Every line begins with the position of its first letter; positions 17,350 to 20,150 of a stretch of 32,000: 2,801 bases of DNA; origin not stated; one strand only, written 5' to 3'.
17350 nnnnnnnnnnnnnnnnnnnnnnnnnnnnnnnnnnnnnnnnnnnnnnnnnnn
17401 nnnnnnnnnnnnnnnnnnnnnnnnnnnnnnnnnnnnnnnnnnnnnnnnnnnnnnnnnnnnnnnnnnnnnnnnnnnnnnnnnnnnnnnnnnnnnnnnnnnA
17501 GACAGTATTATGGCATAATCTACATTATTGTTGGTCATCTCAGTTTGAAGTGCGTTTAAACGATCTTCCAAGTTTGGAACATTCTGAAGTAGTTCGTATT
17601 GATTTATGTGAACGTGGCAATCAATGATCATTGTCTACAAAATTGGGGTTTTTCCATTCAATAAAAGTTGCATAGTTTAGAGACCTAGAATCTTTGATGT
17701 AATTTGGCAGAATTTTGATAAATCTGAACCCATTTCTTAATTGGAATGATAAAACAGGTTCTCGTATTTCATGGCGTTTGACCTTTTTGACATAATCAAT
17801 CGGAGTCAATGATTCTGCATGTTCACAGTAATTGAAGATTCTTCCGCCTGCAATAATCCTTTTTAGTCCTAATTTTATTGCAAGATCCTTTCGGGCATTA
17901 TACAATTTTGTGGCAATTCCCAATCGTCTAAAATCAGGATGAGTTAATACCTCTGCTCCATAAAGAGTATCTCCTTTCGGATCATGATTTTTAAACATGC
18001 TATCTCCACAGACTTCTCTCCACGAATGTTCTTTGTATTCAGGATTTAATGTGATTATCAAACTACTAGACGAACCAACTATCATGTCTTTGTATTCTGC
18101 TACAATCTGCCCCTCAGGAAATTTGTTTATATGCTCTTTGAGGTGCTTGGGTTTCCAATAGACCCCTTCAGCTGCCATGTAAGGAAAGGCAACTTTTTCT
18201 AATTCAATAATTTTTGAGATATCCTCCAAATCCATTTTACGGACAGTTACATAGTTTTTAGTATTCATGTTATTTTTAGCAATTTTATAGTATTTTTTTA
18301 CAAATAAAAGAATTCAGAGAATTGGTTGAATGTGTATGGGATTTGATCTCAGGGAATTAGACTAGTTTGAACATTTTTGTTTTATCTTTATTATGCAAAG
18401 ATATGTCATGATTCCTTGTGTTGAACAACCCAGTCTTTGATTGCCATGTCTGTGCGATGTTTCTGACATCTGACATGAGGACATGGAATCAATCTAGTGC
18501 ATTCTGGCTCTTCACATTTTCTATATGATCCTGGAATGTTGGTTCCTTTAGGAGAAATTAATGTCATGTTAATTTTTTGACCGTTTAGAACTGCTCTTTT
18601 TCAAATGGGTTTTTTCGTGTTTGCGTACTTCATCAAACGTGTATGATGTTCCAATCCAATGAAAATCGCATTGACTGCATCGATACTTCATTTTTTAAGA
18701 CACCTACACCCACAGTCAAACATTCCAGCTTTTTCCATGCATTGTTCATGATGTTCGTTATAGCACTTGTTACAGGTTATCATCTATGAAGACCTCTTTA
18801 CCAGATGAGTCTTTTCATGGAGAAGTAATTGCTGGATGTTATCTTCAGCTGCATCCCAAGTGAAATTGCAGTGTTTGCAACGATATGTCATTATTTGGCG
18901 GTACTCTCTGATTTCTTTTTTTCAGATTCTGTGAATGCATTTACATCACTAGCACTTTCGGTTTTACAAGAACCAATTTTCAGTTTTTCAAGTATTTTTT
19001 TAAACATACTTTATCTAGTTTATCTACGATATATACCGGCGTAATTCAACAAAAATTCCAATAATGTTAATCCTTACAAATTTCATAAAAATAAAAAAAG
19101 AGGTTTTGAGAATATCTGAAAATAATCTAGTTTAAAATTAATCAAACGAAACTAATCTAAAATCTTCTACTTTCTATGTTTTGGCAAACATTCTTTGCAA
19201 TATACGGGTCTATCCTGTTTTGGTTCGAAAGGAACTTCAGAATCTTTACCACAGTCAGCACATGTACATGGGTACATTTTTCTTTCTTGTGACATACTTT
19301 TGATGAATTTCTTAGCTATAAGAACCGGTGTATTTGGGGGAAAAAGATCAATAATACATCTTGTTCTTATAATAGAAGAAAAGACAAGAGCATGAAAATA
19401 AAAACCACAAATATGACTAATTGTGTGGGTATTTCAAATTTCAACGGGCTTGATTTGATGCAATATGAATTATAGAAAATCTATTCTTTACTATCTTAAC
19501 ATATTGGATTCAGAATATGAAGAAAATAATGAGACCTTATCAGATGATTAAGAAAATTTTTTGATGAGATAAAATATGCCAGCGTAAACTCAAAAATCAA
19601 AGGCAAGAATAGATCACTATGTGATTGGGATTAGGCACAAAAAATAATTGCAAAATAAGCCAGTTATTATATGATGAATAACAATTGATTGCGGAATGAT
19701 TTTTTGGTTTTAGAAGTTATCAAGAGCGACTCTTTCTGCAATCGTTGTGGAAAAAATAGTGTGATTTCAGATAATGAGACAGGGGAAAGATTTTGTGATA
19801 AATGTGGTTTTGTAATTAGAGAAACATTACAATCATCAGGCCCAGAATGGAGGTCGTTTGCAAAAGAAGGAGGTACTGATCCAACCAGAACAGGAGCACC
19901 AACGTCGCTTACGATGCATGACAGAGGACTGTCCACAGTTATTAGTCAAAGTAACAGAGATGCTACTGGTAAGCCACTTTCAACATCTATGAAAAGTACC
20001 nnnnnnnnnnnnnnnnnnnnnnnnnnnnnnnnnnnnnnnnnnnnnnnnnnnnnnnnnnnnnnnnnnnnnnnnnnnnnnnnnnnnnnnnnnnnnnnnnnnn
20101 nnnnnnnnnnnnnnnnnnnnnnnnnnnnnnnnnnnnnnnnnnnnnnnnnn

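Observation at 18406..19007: Five-gene operon of 31-53 aa Cys/His miniproteins with overlapping or abutting stops and starts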

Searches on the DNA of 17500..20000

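Call 66: search_rna_families(source=window, start=17500, end=20000, threshold=evalue, max_evalue=1)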
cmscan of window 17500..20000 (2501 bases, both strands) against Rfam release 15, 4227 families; matches with E-value up to 1: 0.
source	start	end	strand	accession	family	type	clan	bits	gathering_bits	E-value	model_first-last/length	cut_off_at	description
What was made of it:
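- Tried and rejected: Rfam found no RNA family on 17500-20000 (call 66).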

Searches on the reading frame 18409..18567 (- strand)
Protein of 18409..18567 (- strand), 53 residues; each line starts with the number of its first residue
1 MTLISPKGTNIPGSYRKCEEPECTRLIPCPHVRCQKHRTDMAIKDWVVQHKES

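Call 6: search_protein_families(library=pfam, max_evalue=1, proteins=[window:18409-18567:-])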
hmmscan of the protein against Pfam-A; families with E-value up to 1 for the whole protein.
seq(53 aa): 0 families

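Call 7: search_protein_families(library=ncbifam, max_evalue=1, proteins=[window:18409-18567:-])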
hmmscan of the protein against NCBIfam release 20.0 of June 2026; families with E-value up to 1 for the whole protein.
seq(53 aa): 0 families

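Call 14: find_encoding_contigs(protein=window:18409-18567:-, flank=6000, max_places=6)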
Protein seq(53 aa) (53 aa): 1 contig read that carries it; 1 place shown.
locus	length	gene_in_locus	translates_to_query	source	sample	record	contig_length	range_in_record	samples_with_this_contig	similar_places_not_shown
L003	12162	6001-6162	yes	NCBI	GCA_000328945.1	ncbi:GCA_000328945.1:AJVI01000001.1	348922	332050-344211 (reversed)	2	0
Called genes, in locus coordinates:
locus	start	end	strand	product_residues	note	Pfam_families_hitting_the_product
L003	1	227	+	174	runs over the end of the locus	-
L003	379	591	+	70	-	-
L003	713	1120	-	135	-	PF01176:eIF-1a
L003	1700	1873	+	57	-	-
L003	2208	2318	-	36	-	-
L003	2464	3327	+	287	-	PF01145:Band_7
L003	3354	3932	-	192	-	PF00352:TBP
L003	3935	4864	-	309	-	PF08271:Zn_Ribbon_TF, PF00382:TFIIB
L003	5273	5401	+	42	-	PF23477:zf_Tbcl_2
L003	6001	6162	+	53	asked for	-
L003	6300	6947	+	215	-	PF00583:Acetyltransf_1 (weak)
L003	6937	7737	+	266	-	PF04909:Amidohydro_2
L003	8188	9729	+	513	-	-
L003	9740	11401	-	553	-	PF02919:Topoisom_I_N, PF01028:Topoisom_I, PF14370:Topo_C_assoc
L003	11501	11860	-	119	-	-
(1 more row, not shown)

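Call 49: search_protein_families(library=phrogs, max_evalue=0.01, proteins=[window:18409-18567:-])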
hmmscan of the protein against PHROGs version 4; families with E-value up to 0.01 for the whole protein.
seq(53 aa): 1 family
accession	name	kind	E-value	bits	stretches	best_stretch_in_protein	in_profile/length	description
phrog_144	-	DNA, RNA and nucleotide metabolism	0.0039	17.9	1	10-42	17-49/175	HNH endonuclease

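Call 85: search_solved_structures(query=A9, max_evalue=10, show_alignments=2)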
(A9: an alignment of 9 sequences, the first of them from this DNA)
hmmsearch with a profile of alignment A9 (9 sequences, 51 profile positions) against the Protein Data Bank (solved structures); distinct sequences matched with E-value up to 10: 4.
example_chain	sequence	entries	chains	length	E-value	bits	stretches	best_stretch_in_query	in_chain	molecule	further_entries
8zhy_A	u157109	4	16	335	1.1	12.2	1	13-41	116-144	4-hydroxythreonine-4-phosphate dehydrogenase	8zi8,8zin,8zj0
8zj7_B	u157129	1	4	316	1.1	12.2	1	13-41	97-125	4-hydroxythreonine-4-phosphate dehydrogenase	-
8zj3_A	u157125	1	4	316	1.1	12.2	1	13-41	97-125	4-hydroxythreonine-4-phosphate dehydrogenase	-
8zj5_A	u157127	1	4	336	1.2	12.1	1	13-41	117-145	4-hydroxythreonine-4-phosphate dehydrogenase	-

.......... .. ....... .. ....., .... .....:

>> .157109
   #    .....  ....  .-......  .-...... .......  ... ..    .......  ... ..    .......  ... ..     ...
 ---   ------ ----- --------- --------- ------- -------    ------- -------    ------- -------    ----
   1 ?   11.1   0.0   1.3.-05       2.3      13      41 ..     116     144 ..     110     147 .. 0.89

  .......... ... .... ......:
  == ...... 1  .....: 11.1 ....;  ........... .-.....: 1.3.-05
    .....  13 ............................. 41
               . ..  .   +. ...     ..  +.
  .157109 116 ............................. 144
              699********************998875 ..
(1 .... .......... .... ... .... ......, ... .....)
